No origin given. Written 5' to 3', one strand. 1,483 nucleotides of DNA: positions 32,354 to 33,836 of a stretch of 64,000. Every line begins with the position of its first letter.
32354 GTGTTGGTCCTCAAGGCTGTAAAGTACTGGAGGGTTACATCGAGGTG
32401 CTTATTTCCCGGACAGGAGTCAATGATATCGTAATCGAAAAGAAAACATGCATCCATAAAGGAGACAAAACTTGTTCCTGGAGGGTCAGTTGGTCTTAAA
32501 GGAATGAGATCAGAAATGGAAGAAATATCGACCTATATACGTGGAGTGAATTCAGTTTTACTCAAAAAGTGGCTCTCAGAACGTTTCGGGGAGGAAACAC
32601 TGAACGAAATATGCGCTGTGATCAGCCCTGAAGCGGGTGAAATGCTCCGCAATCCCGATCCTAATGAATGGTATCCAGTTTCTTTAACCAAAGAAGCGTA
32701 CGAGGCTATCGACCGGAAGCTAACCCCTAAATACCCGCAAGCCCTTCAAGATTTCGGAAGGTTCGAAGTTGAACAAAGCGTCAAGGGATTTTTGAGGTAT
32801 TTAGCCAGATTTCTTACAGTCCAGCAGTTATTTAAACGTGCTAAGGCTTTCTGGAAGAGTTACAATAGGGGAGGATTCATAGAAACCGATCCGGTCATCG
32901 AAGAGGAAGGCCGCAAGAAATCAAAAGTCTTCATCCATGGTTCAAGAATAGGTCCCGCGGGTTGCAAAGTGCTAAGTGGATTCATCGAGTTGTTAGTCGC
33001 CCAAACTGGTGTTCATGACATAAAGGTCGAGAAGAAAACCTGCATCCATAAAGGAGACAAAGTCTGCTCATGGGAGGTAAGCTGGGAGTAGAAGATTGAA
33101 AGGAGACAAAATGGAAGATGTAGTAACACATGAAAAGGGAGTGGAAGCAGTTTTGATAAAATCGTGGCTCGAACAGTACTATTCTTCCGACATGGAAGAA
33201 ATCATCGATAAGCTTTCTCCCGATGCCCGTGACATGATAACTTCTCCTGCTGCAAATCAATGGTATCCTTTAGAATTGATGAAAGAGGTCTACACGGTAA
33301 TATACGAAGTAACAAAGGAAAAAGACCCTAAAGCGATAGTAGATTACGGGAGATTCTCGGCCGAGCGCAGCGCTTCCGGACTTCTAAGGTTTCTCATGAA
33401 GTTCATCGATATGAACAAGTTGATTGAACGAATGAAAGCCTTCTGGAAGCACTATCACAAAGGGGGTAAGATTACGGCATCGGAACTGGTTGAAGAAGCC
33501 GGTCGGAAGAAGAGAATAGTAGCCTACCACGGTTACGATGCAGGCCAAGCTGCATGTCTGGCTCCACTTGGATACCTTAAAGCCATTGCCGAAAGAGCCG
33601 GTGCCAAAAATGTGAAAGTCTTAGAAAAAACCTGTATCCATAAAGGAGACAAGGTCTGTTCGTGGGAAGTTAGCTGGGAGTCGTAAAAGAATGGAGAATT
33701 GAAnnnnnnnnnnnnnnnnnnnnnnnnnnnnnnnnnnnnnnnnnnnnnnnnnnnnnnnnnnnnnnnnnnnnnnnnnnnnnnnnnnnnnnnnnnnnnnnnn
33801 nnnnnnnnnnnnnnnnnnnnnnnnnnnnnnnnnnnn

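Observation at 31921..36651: Tandem array of eight ~190-aa V4R-like paralogs in a single operon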

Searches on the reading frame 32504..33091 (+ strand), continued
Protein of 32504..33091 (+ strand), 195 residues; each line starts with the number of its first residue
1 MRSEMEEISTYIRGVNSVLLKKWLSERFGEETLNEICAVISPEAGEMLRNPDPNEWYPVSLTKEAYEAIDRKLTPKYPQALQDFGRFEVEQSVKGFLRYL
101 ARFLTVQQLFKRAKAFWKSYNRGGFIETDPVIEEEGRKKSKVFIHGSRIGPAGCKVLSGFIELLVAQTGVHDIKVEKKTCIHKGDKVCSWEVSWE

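Call 41: search_protein_families(library=pfam, proteins=[L009:13259-15688:+, L009:15698-16276:+, L010:625-2979:-, L010:3-581:-, L009:4086-5045:-, L009:16332-17378:-, L009:3112-3594:+, L009:2278-2988:+], max_evalue=0.01)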
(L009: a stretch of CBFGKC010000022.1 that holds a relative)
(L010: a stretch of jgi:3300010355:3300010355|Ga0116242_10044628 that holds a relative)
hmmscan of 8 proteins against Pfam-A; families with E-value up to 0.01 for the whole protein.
L009:13259-15688:+ (809 aa): 4 families
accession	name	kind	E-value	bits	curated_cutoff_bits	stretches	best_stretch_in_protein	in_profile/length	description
PF00082.27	Peptidase_S8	-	1.1e-49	169.8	21.8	1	186-478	2-288/288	Subtilase family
PF22148.1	Fervidolysin_NPro-like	-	1.8e-13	51.1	21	1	76-147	11-80/81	Fervidolysin N-terminal prodomain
PF13860.13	FlgD_ig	-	2.2e-08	34.4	27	1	742-795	21-74/79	FlgD Ig-like domain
PF00791.26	ZU5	-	0.0014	19.2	21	1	580-611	3-34/97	ZU5 domain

L009:15698-16276:+ (192 aa): 6 families
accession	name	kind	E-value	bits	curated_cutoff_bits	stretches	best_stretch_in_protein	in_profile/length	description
PF07719.23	TPR_2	-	4.3e-09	36.2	27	0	28-51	6-29/34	Tetratricopeptide repeat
PF13424.12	TPR_12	-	9.5e-06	26.2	30.1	0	56-86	44-74/77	Tetratricopeptide repeat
PF00515.34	TPR_1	-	1.7e-05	24.9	27.8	0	57-86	1-30/34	Tetratricopeptide repeat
PF13432.12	TPR_16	-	7.2e-05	23.6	32.7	1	28-88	2-62/65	Tetratricopeptide repeat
PF13181.12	TPR_8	-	0.00028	21.3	25.7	0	28-55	6-33/34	Tetratricopeptide repeat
PF14559.12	TPR_19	-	0.0099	16.6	25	0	34-76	2-44/68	Tetratricopeptide repeat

L010:625-2979:- (784 aa): 1 family
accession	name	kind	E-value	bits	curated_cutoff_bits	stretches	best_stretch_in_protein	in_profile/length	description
PF02837.24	Glyco_hydro_2_N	-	1.3e-05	25.6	28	1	73-154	3-105/169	Glycosyl hydrolases family 2, sugar binding domain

L010:3-581:- (193 aa): 0 families

L009:4086-5045:- (319 aa): 1 family
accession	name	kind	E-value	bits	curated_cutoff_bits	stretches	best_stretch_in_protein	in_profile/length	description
PF03537.19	Glyco_hydro_114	-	2.2e-21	76.6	27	2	202-314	17-119/231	Glycoside-hydrolase family GH114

L009:16332-17378:- (348 aa): 4 families
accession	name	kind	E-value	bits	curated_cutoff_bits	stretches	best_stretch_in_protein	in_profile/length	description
PF12697.13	Abhydrolase_6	-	2.2e-08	35.5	26.3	1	140-266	17-117/217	Alpha/beta hydrolase family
PF00561.26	Abhydrolase_1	-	4.3e-07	30.3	25.8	1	128-244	4-103/245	alpha/beta hydrolase fold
PF12146.15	Hydrolase_4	-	6.5e-06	26.1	27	1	128-248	8-117/239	Serine aminopeptidase, S33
PF09752.15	ABHD18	-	0.0027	17.4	21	0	156-230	126-197/351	Alpha/beta hydrolase domain containing 18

L009:3112-3594:+ (160 aa): 0 families

L009:2278-2988:+ (236 aa): 1 family
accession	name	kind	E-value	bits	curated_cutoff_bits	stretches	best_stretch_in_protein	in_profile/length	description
PF08713.17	DNA_alkylation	-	4.7e-40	138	21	1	27-221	29-213/213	DNA alkylation repair enzyme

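Call 49: find_homologous_proteins(query=A5, max_evalue=1e-8)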
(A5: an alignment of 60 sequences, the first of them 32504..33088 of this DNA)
Query A5 (60 sequences) (195 aa, profile of the alignment): 27 proteins with E <= 1e-8 among 2520 candidates.
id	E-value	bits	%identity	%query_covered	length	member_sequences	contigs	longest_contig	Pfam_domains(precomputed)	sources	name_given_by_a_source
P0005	5.7e-57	211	73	98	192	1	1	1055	-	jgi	jgi:predicted hydrocarbon binding protein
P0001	3.4e-56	208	100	98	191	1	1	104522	-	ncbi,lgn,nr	ncbi:hypothetical protein JXM67_02905 [candidate division WOR-3 bacterium]|nr:hypothetical protein [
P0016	3.8e-56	208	43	98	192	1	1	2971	-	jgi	jgi:hypothetical protein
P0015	5.3e-56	207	41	98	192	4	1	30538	-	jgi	jgi:hypothetical protein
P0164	8.9e-56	207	24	94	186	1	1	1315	-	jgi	jgi:uncharacterized protein (TIGR02265 family)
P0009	2.3e-55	205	64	97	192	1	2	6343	-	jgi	jgi:hypothetical protein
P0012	7.1e-55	204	45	98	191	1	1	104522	-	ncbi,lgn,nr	ncbi:hypothetical protein JXM67_02910 [candidate division WOR-3 bacterium]|nr:hypothetical protein [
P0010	5.8e-54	201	63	97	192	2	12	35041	-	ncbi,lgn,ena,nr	ncbi:hypothetical protein GX441_01915 [bacterium]|nr:hypothetical protein [bacterium]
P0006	1.3e-53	200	70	98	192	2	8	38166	-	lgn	-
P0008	2.3e-53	199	68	98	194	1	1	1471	-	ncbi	-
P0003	6.1e-53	197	75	98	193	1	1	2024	-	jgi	jgi:predicted hydrocarbon binding protein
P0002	8.8e-53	197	76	98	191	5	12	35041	-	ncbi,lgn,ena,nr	ncbi:hypothetical protein GX441_01910 [bacterium]|nr:hypothetical protein [bacterium]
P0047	1.8e-52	196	20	90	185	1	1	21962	-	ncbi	-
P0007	2.0e-52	196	68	97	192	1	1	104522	-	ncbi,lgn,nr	ncbi:hypothetical protein JXM67_02900 [candidate division WOR-3 bacterium]|nr:hypothetical protein [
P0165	2.0e-52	196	21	90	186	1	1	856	-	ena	-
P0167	1.1e-50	190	21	94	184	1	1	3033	PF02830.24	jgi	jgi:predicted hydrocarbon binding protein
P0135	3.7e-49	185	19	93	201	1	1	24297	-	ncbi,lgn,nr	ncbi:MAG: hypothetical protein JW841_14450 [Deltaproteobacteria bacterium]|nr:hypothetical protein [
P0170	2.3e-48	183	21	93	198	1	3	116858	PF02830.24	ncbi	-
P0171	2.5e-48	182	24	94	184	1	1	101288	-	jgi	jgi:hypothetical protein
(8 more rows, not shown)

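Call 50: find_encoding_contigs(protein=P0170, flank=7000, max_places=1)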
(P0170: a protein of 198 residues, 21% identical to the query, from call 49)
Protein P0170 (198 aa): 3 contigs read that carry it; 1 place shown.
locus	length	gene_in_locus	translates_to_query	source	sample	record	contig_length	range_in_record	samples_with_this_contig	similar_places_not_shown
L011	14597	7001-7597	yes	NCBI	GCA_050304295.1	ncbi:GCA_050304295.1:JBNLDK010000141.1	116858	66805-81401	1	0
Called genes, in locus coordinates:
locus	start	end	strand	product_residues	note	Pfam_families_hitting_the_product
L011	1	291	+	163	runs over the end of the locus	-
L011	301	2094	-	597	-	PF02310:B12-binding (weak), PF04055:Radical_SAM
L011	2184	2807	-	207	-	-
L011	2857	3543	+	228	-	-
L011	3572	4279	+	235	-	-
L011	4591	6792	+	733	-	-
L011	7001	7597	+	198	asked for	PF02830:V4R (weak)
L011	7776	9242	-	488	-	-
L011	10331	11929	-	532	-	PF09721:Exosortase_EpsH, PF02517:Rce1-like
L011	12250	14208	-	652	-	PF00515:TPR_1 (faint), PF07719:TPR_2 (faint), PF13174:TPR_6 (faint), PF13424:TPR_12 (faint), PF13428:TPR_14 (faint), PF13432:TPR_16 (faint), PF14559:TPR_19 (faint), PF25062:ARM_TT21_N (faint), +6 more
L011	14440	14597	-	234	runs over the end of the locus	-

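Call 51: find_encoding_contigs(protein=P0171, flank=7000, max_places=1)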
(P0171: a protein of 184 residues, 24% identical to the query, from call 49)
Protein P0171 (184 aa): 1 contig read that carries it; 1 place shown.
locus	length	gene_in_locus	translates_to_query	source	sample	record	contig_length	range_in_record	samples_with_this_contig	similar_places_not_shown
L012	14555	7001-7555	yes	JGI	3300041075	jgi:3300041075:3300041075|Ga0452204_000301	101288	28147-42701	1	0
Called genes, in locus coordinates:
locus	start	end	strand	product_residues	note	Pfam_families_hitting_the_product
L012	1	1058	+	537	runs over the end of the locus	-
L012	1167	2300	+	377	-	PF04015:DUF362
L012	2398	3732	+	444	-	PF13173:AAA_14, PF13635:DUF4143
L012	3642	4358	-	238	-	PF00849:PseudoU_synth_2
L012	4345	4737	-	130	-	-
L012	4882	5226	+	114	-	PF11969:DcpS_C, PF01230:HIT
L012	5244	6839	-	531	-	PF13717:Zn_ribbon_4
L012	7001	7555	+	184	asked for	-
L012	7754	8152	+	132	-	PF07238:PilZ (weak)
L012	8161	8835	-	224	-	PF13489:Methyltransf_23, PF08241:Methyltransf_11, PF08242:Methyltransf_12 (faint), PF13847:Methyltransf_31 (weak)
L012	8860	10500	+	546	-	PF01943:Polysacc_synt, PF13440:Polysacc_synt_3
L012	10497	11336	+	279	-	PF13489:Methyltransf_23, PF05175:MTS (weak), PF01739:CheR (faint), PF13847:Methyltransf_31, PF08241:Methyltransf_11, PF08242:Methyltransf_12, PF13649:Methyltransf_25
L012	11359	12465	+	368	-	PF13439:Glyco_transf_4, PF13579:Glyco_trans_4_4, PF20706:GT4-conflict (weak), PF00534:Glycos_transf_1, PF13692:Glyco_trans_1_4, PF13524:Glyco_trans_1_2 (weak)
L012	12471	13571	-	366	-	PF03734:YkuD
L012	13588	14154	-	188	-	PF16697:Yop-YscD_cpl, PF00498:FHA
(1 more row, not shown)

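Call 52: find_encoding_contigs(protein=P0135, flank=7000, max_places=1)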
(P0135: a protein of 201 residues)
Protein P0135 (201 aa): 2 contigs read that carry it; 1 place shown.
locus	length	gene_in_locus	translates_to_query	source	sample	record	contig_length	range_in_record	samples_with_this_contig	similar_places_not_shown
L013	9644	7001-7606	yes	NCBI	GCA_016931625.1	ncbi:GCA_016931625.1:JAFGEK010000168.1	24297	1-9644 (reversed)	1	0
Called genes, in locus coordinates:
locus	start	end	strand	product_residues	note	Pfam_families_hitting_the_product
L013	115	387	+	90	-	-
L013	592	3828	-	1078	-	PF02811:PHP, PF07733:DNA_pol3_alpha, PF17657:DNA_pol3_finger, PF14579:HHH_6, PF01336:tRNA_anti-codon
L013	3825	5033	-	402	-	PF00817:IMS, PF11799:IMS_C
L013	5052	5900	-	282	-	PF01904:DUF72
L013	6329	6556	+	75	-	PF13560:HTH_31 (weak), PF12844:HTH_19, PF01381:HTH_3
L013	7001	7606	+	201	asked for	-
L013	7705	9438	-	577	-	PF00155:Aminotran_1_2, PF01212:Beta_elim_lyase, PF01053:Cys_Met_Meta_PP (weak)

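Call 53: find_encoding_contigs(protein=P0047, flank=7000, max_places=1)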
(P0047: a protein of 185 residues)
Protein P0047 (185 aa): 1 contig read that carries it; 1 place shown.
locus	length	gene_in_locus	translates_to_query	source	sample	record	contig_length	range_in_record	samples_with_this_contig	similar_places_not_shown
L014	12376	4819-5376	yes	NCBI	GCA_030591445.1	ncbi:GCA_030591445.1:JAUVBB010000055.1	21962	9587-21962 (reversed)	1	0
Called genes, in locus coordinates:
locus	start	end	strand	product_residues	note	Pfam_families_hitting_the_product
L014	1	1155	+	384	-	?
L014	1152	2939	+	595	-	PF00069:Pkinase, PF07714:PK_Tyr_Ser-Thr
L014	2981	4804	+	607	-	PF00501:AMP-binding, PF23562:AMP-binding_C_3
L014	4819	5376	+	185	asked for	-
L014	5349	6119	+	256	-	-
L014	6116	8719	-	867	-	PF00069:Pkinase, PF07714:PK_Tyr_Ser-Thr, PF17874:TPR_MalT, PF24885:TPR_NPHP3, PF13374:TPR_10, PF13424:TPR_12, PF13374:TPR_10, PF13424:TPR_12, +18 more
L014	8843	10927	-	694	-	-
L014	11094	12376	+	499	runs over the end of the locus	PF12697:Abhydrolase_6, PF03583:LIP (weak), PF12146:Hydrolase_4 (faint)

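Call 68: search_solved_structures(query=A5, max_evalue=10, show_alignments=5)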
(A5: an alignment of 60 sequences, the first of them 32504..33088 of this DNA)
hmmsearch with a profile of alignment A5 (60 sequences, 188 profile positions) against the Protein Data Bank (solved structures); distinct sequences matched with E-value up to 10: 14.
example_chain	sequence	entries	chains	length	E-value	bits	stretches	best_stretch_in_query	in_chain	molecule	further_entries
7vqf_A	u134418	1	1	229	0.0004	23.5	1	130-182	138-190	Phenol sensing regulator, MopR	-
2kii_A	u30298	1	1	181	0.00072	22.7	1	8-182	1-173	Putative uncharacterized protein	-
2kil_A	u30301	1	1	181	0.00076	22.6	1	8-182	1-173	Putative uncharacterized protein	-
4u9b_A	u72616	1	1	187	0.00082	22.5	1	8-182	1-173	NO-binding heme-dependent sensor protein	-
5kbe_A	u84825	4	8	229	0.00083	22.5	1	130-182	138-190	MopR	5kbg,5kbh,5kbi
4u99_A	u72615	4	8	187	0.0012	21.9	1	8-182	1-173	NO-binding heme-dependent sensor protein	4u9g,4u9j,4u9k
2osd_A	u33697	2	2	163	0.063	16.3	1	140-186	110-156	Hypothetical protein MJ1460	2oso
9dxi_A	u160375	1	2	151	0.09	15.8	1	63-109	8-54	Fatty acid-binding protein homolog 3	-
4iah_A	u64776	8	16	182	0.72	12.9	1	10-89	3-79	Alr2278 protein | H-NOX domain protein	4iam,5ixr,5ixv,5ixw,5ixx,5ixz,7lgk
2o09_A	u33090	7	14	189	0.78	12.7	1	10-89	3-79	Alr2278 protein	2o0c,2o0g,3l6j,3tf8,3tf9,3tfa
6mx5_A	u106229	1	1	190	0.79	12.7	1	10-89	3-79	Alr2278 protein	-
4iae_A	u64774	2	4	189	0.8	12.7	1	10-89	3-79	Alr2278 protein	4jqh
3fr7_A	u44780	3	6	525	1.2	12.2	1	14-62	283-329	Putative ketol-acid reductoisomerase (Os05g0573700 protein) | Ketol-acid reductoisomerase, chloroplastic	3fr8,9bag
2es0_A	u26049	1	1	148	1.5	11.8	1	102-158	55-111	regulator of G-protein signalling 6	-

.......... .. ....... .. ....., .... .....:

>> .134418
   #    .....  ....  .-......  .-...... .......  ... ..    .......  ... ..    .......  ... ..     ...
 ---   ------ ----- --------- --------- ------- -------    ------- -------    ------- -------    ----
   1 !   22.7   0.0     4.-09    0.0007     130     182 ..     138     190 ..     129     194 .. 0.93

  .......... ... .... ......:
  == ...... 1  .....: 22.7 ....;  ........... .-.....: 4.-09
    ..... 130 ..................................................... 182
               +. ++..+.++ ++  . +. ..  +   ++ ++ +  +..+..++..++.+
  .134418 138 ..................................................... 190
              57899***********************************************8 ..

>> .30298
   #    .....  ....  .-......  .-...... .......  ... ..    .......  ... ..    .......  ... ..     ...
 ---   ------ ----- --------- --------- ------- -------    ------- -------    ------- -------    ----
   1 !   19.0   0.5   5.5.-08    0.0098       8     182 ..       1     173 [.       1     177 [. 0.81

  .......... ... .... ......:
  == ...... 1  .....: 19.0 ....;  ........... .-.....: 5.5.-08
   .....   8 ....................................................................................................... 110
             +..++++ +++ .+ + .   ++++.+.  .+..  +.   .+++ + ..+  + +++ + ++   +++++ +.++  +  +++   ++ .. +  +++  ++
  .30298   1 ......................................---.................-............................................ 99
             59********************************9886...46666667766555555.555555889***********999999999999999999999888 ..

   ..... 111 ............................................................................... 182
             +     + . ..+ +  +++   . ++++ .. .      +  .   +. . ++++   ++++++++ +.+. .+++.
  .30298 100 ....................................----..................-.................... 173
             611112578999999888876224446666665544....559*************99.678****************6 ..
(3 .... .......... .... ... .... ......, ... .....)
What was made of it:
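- On V4R (Pfam PF02830 / COG1719): The profile alignment puts them on MopR C155/C181/C189 (call 68).
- On H-NOX (Pfam PF07700 HNOB): So H-NOX His103 aligns to an insertion absent from the family (call 68). The So H-NOX Y-S-S-P-R motif aligns to unrelated residues and a gap (call 68).
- Closest known: Bacterial H-NOX proteins with a Cys3 zinc site. Same: They are homologous at the sequence level (E 7e-4; call 68).
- Closest known: V4R domains. Same: The C-x26-C-x8-C triad aligns with the Zn ligands of MopR (call 68).
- It hits So H-NOX over its full length at E 7e-4, with the same Cys on C139/C164/C172 (call 68). The Cys triad is the same, and it aligns with So H-NOX C139/C164/C172 (call 68). 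In the profile alignment, the proximal His103 of So H-NOX falls in a 5-residue insertion that this family lacks, and the Y-S-S-P-R motif aligns to non-matching residues and a gap (call 68).
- Tried and rejected: Only the broad profile A5 worked (call 68).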

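Call 81: search_protein_families(library=ncbifam, proteins=[L001:1380-2351:-], max_evalue=0.00001)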
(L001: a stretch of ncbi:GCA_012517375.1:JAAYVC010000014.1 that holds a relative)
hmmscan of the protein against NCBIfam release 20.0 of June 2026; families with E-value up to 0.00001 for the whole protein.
L001:1380-2351:- (323 aa): 1 family
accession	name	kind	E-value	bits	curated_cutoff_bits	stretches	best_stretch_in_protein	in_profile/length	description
TIGR01370.1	TIGR01370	hypoth_equivalog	5.1e-67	226.2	181.25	2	175-319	44-175/315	MJ1477/TM1410 family putative glycoside hydrolase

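Call 87: find_related_loci(query=A2, collection=metagenome_contigs, flank=10000)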
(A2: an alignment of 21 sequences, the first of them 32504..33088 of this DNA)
Query A2 (195 aa) in metagenome_contigs; peptide patterns used: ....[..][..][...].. (x = any residue, [..] = any of these).
96 stretches matched a pattern; 4 encode a relative of the query (tblastn E <= 1e-3); 4 distinct loci.
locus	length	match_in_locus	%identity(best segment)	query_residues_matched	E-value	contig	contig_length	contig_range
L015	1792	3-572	68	7-195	2e-94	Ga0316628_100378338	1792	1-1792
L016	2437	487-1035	50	13-195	1e-63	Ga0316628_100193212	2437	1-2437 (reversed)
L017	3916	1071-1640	45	5-194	4e-57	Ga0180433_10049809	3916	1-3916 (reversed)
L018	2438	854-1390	48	13-194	1e-54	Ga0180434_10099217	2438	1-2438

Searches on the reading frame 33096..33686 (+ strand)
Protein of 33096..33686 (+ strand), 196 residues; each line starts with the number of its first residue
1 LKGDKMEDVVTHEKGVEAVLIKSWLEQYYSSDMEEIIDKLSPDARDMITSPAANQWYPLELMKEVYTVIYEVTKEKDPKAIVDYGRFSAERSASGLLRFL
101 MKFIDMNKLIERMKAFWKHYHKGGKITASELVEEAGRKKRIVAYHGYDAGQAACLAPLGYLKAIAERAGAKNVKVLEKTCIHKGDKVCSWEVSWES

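Call 3: search_protein_families(library=pfam, proteins=[window:33096-33686:+], max_evalue=1)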
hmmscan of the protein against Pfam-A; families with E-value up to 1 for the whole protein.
window:33096-33686:+ (196 aa): 1 family
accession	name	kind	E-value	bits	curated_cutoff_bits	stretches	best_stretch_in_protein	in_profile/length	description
PF02830.23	V4R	-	3.3e-05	24.3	31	1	147-192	14-60/62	V4R domain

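Call 4: search_protein_families(library=ncbifam, proteins=[window:33096-33686:+], max_evalue=1)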
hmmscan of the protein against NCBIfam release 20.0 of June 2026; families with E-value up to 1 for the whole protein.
window:33096-33686:+ (196 aa): 1 family
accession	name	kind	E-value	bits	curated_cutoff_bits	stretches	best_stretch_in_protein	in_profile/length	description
NF053755.1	MsvR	equivalog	5.1e-07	29.6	220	1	104-192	148-236/236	transcriptional factor MsvR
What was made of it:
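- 33111..33686 (+): Copy 3 (191 aa; the maximal ORF starts at 33096), Zn triad present. It gives the best Pfam V4R score of the eight. V4R 24.3 bits and MsvR E 5e-7 (calls 3, 4).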

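Call 58: search_solved_structures(query=window:33096-33683:+, max_evalue=10, show_alignments=4)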
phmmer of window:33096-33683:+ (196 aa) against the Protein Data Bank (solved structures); distinct sequences matched with E-value up to 10: 10.
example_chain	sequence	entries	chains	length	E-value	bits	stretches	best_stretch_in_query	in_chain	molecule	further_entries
30ks_A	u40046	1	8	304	0.065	16.4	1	27-96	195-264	Malate dehydrogenase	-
4bgu_A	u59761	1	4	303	0.18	14.9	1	29-96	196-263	MALATE DEHYDROGENASE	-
10px_1o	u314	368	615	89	0.25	14.5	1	72-142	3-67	30S ribosomal protein S15 | PROTEIN (S15 RIBOSOMAL PROTEIN) | Ribosomal protein S15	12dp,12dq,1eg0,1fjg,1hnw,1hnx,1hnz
1fka_O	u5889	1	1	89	0.28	14.3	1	72-124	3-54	30S RIBOSOMAL PROTEIN S15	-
5wnq_O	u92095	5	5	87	0.3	14.2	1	72-142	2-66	30S ribosomal protein S15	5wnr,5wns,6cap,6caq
1ab3_A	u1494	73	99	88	0.3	14.2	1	72-142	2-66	RIBOSOMAL RNA BINDING PROTEIN S15 | 30S RIBOSOMAL PROTEIN S15 | RIBOSOMAL PROTEIN S15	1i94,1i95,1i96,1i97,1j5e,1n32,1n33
1g1x_B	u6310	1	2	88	0.34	14.1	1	72-124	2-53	30S RIBOSOMAL PROTEIN S15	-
1f7y_A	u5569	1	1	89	0.73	13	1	72-140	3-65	30S RIBOSOMAL PROTEIN S15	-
1dk1_A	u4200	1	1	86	0.84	12.8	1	72-124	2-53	30S RIBOSOMAL PROTEIN S15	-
2rgy_A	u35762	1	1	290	0.97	12.6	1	10-143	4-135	Transcriptional regulator, LacI family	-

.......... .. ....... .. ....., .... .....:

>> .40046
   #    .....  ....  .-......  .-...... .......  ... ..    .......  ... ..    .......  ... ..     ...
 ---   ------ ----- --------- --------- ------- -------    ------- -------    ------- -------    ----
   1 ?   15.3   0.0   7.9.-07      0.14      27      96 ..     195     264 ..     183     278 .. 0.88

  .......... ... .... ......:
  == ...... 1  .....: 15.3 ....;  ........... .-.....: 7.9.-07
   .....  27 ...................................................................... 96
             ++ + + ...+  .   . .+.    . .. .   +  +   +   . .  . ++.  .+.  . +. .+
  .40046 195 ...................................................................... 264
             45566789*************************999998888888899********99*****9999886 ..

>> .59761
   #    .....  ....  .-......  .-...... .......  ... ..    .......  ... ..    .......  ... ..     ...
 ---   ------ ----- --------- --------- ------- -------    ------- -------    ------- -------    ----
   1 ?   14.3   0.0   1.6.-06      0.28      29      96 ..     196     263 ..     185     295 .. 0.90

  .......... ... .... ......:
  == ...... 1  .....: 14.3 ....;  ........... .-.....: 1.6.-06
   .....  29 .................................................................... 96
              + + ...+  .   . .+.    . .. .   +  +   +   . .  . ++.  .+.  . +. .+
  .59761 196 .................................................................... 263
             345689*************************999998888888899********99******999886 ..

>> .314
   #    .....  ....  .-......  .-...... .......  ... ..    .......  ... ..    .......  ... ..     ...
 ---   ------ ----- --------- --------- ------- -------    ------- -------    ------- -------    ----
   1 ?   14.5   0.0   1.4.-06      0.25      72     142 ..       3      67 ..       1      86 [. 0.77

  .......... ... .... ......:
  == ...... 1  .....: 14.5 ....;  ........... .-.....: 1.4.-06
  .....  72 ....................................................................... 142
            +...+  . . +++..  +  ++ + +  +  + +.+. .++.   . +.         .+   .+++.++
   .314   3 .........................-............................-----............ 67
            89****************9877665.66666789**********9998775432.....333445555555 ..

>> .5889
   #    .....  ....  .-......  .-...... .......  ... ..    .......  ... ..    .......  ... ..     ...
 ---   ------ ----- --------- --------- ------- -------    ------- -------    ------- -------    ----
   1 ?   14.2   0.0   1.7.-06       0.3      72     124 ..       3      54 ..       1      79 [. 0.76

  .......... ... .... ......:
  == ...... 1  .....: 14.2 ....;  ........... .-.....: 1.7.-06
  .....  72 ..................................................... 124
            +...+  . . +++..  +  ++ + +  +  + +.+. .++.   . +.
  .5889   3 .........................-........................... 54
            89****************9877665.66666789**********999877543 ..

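Call 80: search_protein_families(library=padloc, proteins=[window:33096-33686:+], max_evalue=0.01)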
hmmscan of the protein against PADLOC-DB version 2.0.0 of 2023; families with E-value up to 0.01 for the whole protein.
window:33096-33686:+ (196 aa): 0 families
